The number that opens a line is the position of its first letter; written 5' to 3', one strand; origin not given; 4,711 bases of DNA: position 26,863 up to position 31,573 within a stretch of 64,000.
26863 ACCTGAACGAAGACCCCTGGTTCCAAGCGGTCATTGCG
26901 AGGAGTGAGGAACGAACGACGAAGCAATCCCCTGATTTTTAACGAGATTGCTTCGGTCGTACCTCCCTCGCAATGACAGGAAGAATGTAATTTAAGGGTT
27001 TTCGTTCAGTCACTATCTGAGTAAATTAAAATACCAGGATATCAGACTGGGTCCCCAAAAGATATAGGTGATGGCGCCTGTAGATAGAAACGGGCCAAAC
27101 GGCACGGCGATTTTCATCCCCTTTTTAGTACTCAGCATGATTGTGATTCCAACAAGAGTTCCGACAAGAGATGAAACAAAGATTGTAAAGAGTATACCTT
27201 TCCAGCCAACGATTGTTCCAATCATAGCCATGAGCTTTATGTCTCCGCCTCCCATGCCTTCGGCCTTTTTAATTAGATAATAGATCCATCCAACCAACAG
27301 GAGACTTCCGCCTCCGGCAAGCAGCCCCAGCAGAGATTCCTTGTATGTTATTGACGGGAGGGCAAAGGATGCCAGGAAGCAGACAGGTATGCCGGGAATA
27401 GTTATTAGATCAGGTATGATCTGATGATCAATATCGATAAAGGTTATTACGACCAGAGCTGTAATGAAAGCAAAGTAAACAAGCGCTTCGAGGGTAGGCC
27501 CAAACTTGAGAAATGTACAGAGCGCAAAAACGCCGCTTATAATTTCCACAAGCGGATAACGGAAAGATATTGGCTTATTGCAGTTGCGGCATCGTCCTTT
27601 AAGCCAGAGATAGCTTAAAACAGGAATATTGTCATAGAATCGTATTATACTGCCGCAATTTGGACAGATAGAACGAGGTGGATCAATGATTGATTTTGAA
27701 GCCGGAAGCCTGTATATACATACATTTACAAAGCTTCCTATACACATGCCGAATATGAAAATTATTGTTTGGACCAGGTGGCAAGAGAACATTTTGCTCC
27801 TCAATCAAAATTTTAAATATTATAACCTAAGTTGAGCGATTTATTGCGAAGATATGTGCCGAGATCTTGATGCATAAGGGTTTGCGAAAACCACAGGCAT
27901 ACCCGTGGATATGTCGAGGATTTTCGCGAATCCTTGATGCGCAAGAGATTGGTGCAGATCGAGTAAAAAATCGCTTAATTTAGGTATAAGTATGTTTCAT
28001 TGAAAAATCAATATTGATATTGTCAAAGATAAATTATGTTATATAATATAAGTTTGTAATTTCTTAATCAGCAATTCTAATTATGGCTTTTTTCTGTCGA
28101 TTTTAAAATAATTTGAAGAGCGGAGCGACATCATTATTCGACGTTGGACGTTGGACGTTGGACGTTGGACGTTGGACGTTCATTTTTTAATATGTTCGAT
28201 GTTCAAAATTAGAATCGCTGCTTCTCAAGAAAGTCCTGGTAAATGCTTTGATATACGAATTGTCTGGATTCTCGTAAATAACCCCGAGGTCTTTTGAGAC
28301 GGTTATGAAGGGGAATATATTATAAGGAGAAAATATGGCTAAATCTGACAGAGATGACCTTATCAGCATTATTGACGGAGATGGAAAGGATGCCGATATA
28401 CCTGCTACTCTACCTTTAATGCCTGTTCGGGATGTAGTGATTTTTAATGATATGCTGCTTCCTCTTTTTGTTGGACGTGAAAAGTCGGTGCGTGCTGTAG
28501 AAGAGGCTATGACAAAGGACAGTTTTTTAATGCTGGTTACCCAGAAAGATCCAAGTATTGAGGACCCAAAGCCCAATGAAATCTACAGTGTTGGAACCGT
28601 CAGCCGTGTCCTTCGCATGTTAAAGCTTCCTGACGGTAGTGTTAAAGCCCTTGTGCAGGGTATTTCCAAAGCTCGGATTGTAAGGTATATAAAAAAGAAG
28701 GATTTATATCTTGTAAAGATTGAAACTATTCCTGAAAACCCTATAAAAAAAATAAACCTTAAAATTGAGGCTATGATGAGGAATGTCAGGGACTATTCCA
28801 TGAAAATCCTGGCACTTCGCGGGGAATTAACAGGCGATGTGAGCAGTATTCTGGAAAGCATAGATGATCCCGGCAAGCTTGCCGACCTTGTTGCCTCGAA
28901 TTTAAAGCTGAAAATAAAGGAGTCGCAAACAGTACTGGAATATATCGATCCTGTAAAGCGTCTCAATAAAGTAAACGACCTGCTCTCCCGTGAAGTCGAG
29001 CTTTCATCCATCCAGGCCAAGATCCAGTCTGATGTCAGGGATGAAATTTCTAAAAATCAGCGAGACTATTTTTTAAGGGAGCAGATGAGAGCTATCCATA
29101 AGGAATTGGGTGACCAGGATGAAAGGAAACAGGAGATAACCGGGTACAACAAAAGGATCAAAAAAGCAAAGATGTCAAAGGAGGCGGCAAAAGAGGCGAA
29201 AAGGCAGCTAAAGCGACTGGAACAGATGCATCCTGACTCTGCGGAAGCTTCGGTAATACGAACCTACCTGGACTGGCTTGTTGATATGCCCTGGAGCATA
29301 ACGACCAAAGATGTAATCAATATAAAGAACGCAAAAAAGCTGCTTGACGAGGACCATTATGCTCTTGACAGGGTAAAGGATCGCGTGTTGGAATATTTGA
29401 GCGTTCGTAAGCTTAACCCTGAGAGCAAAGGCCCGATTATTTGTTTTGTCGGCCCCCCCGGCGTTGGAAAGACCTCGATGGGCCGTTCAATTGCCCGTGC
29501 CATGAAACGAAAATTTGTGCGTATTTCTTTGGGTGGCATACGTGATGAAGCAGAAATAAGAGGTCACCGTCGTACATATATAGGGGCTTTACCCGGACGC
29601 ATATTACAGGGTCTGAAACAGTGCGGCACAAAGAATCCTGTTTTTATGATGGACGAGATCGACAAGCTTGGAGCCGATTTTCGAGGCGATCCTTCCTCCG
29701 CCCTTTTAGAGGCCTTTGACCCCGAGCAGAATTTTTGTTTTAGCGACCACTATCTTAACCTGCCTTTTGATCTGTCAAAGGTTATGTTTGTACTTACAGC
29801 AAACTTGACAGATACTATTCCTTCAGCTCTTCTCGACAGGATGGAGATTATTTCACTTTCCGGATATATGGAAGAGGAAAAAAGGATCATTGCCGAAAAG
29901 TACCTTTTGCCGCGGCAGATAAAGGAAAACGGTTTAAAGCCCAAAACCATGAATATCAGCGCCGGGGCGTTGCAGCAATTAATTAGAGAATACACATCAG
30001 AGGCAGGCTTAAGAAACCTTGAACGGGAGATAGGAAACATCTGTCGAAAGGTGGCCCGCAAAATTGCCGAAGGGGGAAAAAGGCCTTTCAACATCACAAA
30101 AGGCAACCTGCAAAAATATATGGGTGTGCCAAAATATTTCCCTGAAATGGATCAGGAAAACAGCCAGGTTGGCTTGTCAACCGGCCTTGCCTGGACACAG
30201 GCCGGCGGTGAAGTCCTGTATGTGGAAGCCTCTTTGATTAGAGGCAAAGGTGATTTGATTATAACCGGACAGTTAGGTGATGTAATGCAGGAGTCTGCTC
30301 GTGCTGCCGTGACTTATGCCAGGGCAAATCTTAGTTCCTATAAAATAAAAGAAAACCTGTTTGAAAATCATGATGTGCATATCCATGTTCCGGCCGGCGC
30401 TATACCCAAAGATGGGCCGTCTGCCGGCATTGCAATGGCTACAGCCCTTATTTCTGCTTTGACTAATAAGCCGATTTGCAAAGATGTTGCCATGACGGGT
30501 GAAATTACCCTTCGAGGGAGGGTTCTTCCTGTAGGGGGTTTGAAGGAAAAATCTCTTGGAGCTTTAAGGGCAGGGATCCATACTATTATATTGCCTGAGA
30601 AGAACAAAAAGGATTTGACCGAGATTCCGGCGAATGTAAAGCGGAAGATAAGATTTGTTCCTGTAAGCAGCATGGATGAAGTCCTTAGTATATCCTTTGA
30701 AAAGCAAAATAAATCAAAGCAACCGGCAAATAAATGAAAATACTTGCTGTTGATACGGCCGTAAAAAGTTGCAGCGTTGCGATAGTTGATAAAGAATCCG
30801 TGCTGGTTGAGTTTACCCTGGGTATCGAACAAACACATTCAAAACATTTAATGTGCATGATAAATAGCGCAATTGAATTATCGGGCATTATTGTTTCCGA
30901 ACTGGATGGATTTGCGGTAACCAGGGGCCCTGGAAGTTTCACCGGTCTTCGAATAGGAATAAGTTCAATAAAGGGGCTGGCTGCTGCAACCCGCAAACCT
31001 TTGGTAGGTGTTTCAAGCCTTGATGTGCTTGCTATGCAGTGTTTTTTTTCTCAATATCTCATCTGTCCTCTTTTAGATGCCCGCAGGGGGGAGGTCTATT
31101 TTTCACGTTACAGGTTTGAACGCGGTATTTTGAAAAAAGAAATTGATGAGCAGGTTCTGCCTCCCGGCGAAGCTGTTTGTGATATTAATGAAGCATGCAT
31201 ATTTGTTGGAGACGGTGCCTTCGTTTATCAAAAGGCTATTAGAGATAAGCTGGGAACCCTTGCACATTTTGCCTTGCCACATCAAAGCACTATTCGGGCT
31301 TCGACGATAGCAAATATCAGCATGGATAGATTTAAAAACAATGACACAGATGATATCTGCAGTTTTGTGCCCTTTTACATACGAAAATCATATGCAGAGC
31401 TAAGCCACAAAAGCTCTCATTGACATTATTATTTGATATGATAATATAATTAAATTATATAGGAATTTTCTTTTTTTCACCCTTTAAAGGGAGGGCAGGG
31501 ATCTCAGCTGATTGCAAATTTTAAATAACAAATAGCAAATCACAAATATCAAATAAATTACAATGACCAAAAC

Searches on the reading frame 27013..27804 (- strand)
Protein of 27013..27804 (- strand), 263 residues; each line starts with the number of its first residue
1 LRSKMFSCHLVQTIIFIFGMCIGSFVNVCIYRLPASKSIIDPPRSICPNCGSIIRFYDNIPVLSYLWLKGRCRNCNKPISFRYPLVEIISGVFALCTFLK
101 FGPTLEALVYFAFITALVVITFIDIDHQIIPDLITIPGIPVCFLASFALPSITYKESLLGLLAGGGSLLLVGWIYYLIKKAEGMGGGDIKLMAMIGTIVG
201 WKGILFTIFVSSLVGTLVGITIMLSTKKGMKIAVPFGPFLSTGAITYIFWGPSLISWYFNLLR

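Call 24: search_protein_families(library=pfam, proteins=[window:27013-27804:-])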
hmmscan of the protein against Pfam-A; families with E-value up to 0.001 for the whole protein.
window:27013-27804:- (263 aa): 2 families
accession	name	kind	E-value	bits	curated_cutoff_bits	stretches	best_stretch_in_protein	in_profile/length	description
PF06750.18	A24_N_bact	-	3.2e-34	117.3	23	1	17-101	1-84/84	Bacterial Peptidase A24 N-terminal domain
PF01478.23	Peptidase_A24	-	1.5e-21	77.2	26.5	1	112-220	2-104/104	Type IV leader peptidase family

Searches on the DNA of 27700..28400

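Call 86: search_rna_families(source=window, start=27700, end=28400, threshold=evalue, max_evalue=1)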
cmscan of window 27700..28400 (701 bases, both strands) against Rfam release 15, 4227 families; matches with E-value up to 1: 0.
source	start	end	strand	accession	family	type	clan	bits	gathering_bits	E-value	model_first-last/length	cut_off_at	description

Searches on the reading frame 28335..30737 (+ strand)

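Call 24: search_protein_families(library=pfam, proteins=[window:28335-30737:+])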
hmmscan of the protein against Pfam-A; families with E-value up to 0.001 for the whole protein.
window:28335-30737:+ (800 aa): 6 families
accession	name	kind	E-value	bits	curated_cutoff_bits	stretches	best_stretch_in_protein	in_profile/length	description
PF05362.19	Lon_C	-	1.7e-89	299.3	21.1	1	587-788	2-203/205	Lon protease (S16) C-terminal proteolytic domain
PF02190.22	LON_substr_bdg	-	8.9e-48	163.3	28.7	1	25-219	1-200/200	ATP-dependent protease La (LON) substrate-binding domain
PF00004.35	AAA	-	3.3e-24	86.3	21.2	1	369-507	1-127/131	ATPase family associated with various cellular activities (AAA)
PF22667.2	Lon_lid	-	2.4e-22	78.8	27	1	530-582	1-54/57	Lon protease AAA+ ATPase lid domain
PF13541.12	ChlI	-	4e-08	33.6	27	1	630-757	1-121/121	Subunit ChlI of Mg-chelatase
PF07728.20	AAA_5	-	2.7e-05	24.6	22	1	369-449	2-82/139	AAA domain (dynein-related subfamily)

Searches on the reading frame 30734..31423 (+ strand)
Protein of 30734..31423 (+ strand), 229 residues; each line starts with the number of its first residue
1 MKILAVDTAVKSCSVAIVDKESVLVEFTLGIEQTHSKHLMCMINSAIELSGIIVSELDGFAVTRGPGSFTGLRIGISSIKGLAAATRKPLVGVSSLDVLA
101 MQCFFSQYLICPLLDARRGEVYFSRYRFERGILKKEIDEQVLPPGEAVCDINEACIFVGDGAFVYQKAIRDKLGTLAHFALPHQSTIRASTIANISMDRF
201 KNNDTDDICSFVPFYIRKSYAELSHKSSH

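Call 24: search_protein_families(library=pfam, proteins=[window:30734-31423:+])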
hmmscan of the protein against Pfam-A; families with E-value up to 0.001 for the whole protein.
window:30734-31423:+ (229 aa): 1 family
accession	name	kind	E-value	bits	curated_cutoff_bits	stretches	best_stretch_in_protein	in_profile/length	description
PF00814.31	TsaD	-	2.4e-31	109.9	24.8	1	33-222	27-261/264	tRNA N6-adenosine threonylcarbamoyltransferase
